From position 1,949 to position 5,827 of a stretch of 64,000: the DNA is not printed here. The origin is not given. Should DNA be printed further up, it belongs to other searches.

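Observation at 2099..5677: ClbP-like S12 serine hydrolase displayed on an autotransporter barrel inside the PKS-NRPS cluster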

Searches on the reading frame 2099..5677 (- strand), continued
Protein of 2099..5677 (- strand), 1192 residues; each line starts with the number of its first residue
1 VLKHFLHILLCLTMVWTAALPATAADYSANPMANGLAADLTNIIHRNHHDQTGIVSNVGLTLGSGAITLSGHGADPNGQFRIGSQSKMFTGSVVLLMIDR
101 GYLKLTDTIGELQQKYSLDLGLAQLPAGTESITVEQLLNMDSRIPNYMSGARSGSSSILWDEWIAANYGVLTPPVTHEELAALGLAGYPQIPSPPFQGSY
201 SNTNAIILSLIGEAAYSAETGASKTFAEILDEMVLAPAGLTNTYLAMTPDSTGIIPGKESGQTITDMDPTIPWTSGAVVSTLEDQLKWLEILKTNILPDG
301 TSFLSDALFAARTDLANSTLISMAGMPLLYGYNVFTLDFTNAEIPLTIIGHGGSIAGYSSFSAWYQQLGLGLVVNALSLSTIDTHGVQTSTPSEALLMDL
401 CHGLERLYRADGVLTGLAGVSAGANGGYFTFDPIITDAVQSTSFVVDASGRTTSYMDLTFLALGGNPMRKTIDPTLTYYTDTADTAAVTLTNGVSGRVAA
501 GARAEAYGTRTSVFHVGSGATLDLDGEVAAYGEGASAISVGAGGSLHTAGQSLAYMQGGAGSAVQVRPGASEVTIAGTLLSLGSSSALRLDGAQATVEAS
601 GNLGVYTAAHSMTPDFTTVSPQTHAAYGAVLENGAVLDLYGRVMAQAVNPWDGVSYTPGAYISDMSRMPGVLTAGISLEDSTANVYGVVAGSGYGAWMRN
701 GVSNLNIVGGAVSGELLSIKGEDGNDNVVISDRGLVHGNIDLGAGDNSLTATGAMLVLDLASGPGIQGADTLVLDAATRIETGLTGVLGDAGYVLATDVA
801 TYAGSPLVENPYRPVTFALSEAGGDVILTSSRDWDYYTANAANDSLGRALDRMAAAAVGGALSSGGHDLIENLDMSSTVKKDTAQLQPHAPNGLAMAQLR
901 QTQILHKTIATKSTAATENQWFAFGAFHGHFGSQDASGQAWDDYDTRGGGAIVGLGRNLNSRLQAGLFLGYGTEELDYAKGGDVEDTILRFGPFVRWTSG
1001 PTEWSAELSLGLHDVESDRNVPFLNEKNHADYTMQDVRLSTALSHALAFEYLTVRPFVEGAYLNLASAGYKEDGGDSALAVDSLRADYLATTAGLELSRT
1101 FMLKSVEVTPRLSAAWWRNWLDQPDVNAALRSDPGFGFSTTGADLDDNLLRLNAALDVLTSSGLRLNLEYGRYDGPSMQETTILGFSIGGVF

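Call 45: search_protein_families(library=pfam, proteins=[L006:382-1137:+, L006:1178-2371:+, L006:2651-3766:+, L006:3763-6168:+, L006:6977-8416:+, L006:8341-9873:+, L006:9947-13771:+, L006:13862-15379:-, L006:15442-16368:+, L006:16418-18904:-], max_evalue=0.0001)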
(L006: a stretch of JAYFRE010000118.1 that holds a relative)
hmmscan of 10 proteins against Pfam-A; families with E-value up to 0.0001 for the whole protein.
L006:382-1137:+ (251 aa): 0 families

L006:1178-2371:+ (397 aa): 1 family
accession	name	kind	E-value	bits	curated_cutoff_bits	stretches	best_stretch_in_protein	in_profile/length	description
PF01145.31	Band_7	-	4.6e-24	85.9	23.6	1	64-238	2-166/176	SPFH domain / Band 7 family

L006:2651-3766:+ (371 aa): 1 family
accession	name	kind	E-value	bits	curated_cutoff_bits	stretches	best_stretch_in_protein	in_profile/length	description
PF04392.18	ABC_sub_bind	-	6e-14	52.4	25.9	1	66-356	14-291/293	ABC transporter substrate binding protein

L006:3763-6168:+ (801 aa): 1 family
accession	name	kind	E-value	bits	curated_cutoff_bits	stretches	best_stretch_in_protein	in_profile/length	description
PF07690.21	MFS_1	-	4.3e-23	82.2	33.4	1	407-763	5-347/347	Major Facilitator Superfamily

L006:6977-8416:+ (479 aa): 1 family
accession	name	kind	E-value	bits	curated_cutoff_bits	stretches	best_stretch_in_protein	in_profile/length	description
PF04392.18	ABC_sub_bind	-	4.6e-08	33.1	25.9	1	222-449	57-272/293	ABC transporter substrate binding protein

L006:8341-9873:+ (510 aa): 0 families

L006:9947-13771:+ (1274 aa): 2 families
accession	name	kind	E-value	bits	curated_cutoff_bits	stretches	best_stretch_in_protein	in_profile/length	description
PF03797.25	Autotransporter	-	5.2e-36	125.1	26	1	996-1236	2-242/255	Autotransporter beta-domain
PF00144.29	Beta-lactamase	-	2.8e-22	79.8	27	1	60-391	20-313/329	Beta-lactamase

L006:13862-15379:- (505 aa): 4 families
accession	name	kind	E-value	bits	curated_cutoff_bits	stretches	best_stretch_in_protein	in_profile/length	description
PF07690.21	MFS_1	-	2.6e-69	234.2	33.4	2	55-451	1-346/347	Major Facilitator Superfamily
PF00083.30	Sugar_tr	-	2.3e-13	50.3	22.3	1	89-222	50-189/452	Sugar (and other) transporter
PF05977.19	MFS_3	-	2.8e-07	29.8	27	1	55-217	15-181/524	Transmembrane secretion effector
PF03137.26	OATP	-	2.3e-05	23.3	25.8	1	138-201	133-196/545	Organic Anion Transporter Polypeptide (OATP) family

L006:15442-16368:+ (308 aa): 2 families
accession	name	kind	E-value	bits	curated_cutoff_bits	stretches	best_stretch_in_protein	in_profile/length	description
PF03466.25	LysR_substrate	-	2.4e-17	63.5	28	1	97-298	3-208/209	LysR substrate binding domain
PF00126.33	HTH_1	-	2.5e-14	53.4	26.6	1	12-69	2-59/60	Bacterial regulatory helix-turn-helix protein, lysR family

L006:16418-18904:- (828 aa): 5 families
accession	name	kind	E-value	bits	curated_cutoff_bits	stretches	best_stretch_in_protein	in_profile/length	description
PF00122.25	E1-E2_ATPase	-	1.7e-59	200.8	28.1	1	311-491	2-180/181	E1-E2 ATPase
PF00702.32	Hydrolase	-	2.9e-36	126.1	26.4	1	510-724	3-190/191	haloacid dehalogenase-like hydrolase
PF00403.32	HMA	-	9.8e-34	116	24.8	2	87-144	2-62/62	Heavy-metal-associated domain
PF08282.18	Hydrolase_3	-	1.4e-05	25.4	20.9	0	704-756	202-254/255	haloacid dehalogenase-like hydrolase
PF12710.13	HAD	-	5.8e-05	24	27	0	646-721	85-188/189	haloacid dehalogenase-like hydrolase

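Call 47: search_solved_structures(query=L020:24854-26170:+, max_evalue=0.00001)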
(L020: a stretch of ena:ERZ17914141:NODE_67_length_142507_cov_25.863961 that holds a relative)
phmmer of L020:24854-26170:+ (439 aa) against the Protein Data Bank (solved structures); distinct sequences matched with E-value up to 0.00001: 17.
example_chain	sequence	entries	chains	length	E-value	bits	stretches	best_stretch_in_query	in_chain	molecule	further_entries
9lco_A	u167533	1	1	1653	2.6e-51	178.2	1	15-439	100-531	PvdL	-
9lcp_A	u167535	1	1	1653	2.6e-51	178.2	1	15-439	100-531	PvdL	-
9lcq_A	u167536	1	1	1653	2.6e-51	178.2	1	15-439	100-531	PvdL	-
9up2_A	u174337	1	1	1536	4.3e-51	177.5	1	17-439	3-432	PvdL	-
6ta8_A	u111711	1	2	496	5.2e-51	177.2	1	16-432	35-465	Tyrocidine synthase 2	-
2xhg_A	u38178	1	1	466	2.9e-50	174.8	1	15-432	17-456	TYROCIDINE SYNTHETASE A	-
9bfg_A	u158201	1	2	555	2.6e-49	171.6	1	15-435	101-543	Tyrocidine synthase 1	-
9bfd_A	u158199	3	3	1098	2.7e-49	171.6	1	15-434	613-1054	Tyrocidine synthase 1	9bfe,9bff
5isw_A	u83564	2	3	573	4.6e-45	157.6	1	17-432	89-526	Gramicidin S synthase 1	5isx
9rde_A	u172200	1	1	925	2.6e-44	155.1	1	17-435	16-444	Bacitracin synthase 3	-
6mfw_A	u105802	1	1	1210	9.8e-07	31.3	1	54-321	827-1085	Linear gramicidin synthase subunit A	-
6mfx_A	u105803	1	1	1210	9.8e-07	31.3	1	54-321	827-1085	Linear gramicidin synthase subunit A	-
6mfy_A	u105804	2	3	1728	1.6e-06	30.6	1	54-321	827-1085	Linear gramicidin synthase subunit A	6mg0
9be3_A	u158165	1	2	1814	1.7e-06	30.5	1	54-321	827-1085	Linear gramicidin synthase subunit A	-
9be4_A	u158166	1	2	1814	1.7e-06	30.5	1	54-321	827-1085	Linear gramicidin synthase subunit A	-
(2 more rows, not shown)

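Call 48: search_solved_structures(query=L020:21116-22480:+, max_evalue=0.00001)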
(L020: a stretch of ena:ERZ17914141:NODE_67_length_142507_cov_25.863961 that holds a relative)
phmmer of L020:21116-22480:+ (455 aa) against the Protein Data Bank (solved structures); distinct sequences matched with E-value up to 0.00001: 50.
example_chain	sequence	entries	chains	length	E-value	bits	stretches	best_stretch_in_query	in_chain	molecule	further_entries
9bfd_B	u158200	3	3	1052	2.7e-64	221.1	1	13-427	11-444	Tyrocidine synthase 2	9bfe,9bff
9lcq_A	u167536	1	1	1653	8.7e-62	212.8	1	12-415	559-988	PvdL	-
9up2_A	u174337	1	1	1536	9.2e-62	212.7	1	12-415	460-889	PvdL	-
9lcp_A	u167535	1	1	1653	1.1e-61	212.5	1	12-415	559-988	PvdL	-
9lco_A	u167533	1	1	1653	1.1e-61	212.5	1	12-415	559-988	PvdL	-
2vsq_A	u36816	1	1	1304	2e-61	211.6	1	14-427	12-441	SURFACTIN SYNTHETASE SUBUNIT 3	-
8f7h_A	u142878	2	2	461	2.1e-60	208.2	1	13-421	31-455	Surfactin synthetase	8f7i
8f7f_A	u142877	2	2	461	2.9e-60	207.8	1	13-421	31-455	Surfactin synthetase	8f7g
9rde_A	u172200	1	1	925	8.4e-60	206.3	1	8-427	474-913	Bacitracin synthase 3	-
8hlk_A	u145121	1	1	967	1.4e-52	182.5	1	10-419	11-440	Microcystin synthetase B (Fragment)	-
6oyf_A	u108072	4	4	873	2.6e-30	109.1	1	34-353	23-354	Txo1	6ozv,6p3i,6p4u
6p1j_A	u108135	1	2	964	1.2e-26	97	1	34-417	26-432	Txo2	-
8jbr_A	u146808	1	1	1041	9.5e-24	87.4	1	14-408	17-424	McyA protein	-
2jgp_A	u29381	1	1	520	1.2e-22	83.8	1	36-426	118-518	TYROCIDINE SYNTHETASE 3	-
5u89_A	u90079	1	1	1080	1.3e-21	80.3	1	23-430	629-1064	Amino acid adenylation domain protein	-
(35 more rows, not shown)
